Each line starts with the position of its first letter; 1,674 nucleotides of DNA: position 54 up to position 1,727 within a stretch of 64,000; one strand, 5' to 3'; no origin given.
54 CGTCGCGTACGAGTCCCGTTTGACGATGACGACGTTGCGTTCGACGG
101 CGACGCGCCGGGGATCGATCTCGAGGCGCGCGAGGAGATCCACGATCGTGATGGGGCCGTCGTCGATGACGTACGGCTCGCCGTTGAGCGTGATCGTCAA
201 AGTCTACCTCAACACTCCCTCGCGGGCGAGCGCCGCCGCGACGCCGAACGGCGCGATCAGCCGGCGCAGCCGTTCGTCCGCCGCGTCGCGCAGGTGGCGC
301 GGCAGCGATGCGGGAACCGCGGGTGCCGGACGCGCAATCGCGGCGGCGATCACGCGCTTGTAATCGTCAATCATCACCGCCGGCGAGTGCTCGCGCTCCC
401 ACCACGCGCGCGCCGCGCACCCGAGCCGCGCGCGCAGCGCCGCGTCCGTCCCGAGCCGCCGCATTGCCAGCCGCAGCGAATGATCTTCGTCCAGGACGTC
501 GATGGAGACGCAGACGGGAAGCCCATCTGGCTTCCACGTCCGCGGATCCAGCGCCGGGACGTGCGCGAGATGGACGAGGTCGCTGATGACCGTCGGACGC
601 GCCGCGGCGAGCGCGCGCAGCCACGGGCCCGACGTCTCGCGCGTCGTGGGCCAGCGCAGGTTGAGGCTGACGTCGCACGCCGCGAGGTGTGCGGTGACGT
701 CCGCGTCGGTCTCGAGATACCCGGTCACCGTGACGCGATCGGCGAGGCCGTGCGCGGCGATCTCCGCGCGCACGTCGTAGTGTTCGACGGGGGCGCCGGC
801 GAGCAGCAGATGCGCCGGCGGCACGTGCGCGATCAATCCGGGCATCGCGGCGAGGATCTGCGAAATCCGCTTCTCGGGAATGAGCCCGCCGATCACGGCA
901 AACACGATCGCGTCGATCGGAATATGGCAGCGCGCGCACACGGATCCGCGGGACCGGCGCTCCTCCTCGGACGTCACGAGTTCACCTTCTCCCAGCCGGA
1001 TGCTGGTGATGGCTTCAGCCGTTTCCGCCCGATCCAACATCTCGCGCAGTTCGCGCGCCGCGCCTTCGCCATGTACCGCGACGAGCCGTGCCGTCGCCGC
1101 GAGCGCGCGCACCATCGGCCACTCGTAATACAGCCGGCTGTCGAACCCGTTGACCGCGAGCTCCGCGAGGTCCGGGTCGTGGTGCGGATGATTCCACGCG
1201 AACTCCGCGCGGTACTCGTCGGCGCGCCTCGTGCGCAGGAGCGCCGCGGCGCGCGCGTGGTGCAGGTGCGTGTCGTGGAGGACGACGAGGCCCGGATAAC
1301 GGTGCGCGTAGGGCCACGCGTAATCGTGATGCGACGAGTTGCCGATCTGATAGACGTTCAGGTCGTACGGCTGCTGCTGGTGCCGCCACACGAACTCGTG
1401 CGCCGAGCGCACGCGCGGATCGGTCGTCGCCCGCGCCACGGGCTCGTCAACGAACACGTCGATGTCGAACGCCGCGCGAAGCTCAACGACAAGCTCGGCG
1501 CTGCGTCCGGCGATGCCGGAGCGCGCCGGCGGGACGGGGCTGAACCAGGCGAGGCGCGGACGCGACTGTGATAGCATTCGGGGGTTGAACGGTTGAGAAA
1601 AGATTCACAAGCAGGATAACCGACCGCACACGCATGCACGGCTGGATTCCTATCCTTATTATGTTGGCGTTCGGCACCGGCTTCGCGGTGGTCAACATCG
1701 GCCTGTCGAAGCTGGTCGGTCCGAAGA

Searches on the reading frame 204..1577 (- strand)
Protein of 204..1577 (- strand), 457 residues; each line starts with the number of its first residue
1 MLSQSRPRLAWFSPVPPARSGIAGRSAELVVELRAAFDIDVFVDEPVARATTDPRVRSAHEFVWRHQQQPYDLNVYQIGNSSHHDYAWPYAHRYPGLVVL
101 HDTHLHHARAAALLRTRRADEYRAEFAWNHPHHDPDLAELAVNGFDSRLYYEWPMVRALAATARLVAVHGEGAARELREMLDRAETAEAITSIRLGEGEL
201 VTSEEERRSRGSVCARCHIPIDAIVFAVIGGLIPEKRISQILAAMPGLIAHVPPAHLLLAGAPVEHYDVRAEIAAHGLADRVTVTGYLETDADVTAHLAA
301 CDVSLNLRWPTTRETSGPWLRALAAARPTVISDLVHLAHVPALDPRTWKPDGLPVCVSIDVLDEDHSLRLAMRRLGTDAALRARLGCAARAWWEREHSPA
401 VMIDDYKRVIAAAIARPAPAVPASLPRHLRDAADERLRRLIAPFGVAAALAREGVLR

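Call 92: search_protein_families(library=pfam, proteins=[window:204-1577:-], max_evalue=0.0001)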
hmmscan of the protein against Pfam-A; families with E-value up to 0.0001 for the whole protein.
window:204-1577:- (457 aa): 2 families
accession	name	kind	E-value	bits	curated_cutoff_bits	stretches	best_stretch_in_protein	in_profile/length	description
PF13692.12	Glyco_trans_1_4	-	2.9e-11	44.3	27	1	225-337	3-111/142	Glycosyl transferases group 1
PF00534.26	Glycos_transf_1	-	1.2e-08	35.1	26.4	1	223-305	15-97/172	Glycosyl transferases group 1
